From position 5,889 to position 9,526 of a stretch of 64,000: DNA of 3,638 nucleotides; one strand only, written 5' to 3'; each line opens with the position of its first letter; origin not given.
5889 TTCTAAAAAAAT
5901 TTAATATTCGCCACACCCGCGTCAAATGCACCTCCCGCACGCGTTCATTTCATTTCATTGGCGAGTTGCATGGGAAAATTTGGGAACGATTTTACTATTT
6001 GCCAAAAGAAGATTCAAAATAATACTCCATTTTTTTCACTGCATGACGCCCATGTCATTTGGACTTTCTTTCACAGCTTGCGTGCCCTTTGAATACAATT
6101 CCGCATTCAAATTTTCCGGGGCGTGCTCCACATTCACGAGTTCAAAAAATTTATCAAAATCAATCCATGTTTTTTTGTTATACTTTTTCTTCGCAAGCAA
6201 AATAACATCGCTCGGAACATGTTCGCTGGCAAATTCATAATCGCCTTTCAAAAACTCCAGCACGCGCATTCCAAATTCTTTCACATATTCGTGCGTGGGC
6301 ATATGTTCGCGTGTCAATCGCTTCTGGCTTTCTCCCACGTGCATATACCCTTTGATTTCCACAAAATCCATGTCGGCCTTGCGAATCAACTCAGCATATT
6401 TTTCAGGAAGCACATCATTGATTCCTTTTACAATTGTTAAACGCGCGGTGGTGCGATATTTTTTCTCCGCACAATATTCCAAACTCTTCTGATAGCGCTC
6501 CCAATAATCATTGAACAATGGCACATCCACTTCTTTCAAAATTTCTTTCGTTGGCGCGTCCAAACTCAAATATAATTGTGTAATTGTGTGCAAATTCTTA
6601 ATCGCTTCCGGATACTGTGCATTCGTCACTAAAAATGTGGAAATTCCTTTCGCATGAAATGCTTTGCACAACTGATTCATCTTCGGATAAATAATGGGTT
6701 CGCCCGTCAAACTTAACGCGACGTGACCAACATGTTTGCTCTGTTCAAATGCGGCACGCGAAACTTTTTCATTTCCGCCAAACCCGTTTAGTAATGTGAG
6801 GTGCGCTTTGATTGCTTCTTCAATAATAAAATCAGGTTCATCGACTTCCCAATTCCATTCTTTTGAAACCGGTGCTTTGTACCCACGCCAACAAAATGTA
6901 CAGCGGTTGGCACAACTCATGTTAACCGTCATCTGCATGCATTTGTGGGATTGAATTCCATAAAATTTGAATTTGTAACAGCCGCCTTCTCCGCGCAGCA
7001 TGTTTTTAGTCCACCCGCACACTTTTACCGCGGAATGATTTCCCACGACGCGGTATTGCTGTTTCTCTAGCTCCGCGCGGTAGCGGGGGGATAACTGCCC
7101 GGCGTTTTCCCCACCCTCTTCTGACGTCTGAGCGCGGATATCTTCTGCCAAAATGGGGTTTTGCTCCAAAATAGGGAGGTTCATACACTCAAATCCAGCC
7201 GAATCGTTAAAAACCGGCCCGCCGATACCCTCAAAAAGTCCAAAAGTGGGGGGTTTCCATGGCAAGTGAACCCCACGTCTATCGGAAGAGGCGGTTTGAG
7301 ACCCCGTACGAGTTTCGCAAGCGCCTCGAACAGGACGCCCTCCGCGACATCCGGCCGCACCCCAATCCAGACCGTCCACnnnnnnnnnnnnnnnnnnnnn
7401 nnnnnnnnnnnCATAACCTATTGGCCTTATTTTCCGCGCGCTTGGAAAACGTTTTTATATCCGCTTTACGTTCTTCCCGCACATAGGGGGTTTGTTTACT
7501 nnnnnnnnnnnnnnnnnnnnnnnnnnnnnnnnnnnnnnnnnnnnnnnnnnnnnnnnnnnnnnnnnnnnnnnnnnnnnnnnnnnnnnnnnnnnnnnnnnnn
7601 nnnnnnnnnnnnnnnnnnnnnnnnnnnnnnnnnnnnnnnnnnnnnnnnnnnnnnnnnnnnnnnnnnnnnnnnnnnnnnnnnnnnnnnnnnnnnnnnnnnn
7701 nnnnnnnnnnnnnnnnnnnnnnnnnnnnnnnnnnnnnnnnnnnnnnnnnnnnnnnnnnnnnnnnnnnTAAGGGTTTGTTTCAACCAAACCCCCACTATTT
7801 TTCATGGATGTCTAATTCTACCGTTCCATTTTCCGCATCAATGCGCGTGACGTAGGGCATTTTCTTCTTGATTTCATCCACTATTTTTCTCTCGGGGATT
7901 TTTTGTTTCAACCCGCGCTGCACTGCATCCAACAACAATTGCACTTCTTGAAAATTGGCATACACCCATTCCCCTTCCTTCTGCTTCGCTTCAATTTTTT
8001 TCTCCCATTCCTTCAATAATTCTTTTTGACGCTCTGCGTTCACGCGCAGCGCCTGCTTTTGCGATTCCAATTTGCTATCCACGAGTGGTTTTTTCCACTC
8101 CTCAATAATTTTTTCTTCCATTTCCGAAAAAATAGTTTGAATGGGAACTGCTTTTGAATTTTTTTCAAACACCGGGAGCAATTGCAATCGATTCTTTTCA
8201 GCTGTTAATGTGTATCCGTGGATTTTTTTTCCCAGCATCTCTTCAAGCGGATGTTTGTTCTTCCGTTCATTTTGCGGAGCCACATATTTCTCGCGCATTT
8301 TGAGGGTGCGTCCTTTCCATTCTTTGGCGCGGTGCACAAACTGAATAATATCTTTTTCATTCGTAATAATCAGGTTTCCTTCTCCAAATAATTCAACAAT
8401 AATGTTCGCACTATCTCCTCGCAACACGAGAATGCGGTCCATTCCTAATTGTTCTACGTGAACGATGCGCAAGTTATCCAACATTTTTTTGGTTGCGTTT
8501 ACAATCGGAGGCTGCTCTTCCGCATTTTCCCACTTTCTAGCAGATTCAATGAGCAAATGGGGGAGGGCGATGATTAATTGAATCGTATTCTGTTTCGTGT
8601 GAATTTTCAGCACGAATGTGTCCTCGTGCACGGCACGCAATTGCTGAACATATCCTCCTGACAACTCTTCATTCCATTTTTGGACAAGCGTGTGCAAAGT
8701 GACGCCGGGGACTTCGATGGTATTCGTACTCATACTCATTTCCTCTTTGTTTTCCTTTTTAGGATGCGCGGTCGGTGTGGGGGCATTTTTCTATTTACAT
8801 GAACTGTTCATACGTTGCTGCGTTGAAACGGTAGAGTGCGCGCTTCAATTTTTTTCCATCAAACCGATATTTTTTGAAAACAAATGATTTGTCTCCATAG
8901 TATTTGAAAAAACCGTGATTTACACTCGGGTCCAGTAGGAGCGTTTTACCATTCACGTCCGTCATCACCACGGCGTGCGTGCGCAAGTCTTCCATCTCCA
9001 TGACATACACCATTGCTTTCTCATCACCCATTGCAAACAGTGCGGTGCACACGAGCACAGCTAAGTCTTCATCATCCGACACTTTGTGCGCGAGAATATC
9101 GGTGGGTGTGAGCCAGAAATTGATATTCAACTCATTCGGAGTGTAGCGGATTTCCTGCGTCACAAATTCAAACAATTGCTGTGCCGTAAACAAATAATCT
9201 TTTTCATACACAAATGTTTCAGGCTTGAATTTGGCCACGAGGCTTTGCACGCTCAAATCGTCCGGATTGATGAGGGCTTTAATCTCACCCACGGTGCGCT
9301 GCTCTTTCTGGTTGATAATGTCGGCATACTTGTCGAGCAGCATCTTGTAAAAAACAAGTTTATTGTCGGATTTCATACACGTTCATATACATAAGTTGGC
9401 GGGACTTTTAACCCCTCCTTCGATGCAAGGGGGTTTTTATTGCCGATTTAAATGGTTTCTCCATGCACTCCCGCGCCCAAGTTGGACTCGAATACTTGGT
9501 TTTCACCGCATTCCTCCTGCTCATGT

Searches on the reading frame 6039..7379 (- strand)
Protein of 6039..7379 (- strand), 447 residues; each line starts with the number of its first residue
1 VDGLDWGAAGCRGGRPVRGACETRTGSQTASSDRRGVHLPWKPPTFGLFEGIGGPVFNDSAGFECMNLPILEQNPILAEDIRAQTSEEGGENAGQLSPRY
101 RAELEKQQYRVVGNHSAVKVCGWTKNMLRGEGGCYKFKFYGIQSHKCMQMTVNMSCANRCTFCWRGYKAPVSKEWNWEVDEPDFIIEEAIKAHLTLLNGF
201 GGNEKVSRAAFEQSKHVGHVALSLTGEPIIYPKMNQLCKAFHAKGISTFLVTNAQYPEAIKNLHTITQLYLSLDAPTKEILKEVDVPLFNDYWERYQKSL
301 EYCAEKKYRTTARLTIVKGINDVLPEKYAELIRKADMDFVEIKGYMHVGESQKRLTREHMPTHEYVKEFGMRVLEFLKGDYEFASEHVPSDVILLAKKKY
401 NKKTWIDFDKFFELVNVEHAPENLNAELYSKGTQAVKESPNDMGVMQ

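Call 70: search_protein_families(library=pfam, proteins=[window:6039-7379:-], max_evalue=0.0001)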
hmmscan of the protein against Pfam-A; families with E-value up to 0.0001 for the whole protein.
window:6039-7379:- (447 aa): 2 families
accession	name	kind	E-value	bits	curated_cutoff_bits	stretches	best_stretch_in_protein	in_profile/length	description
PF08608.17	Wyosine_form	-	4.9e-23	81.6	22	1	334-397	1-63/63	Wyosine base formation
PF04055.27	Radical_SAM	-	3.6e-14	53.7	29.5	1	155-331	6-165/166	Radical SAM superfamily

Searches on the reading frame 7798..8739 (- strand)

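Call 70: search_protein_families(library=pfam, proteins=[window:7798-8739:-], max_evalue=0.0001)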
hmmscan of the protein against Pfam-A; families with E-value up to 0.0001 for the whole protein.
window:7798-8739:- (314 aa): 1 family
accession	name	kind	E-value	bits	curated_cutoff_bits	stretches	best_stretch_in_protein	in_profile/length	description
PF05833.16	NFACT_N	-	1.2e-18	67.6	31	1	12-161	2-168/456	NFACT N-terminal and middle domains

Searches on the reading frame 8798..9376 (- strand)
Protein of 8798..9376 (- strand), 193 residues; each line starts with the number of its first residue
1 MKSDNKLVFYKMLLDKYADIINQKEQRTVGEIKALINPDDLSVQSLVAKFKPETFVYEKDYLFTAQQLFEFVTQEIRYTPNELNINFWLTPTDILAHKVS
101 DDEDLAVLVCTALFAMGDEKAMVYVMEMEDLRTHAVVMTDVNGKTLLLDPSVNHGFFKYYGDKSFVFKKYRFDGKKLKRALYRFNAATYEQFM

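Call 70: search_protein_families(library=pfam, proteins=[window:8798-9376:-], max_evalue=0.0001)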
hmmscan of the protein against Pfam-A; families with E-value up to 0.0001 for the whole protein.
window:8798-9376:- (193 aa): 2 families
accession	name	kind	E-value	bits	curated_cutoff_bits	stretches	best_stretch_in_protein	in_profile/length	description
PF04473.18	DUF553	-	1.9e-06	27.9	20.5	1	57-151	11-114/140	Transglutaminase-like domain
PF24656.1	CEPT76_peptidase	-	5.1e-05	23.9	27.8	1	87-149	2-68/121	CEP76 peptidase-like domain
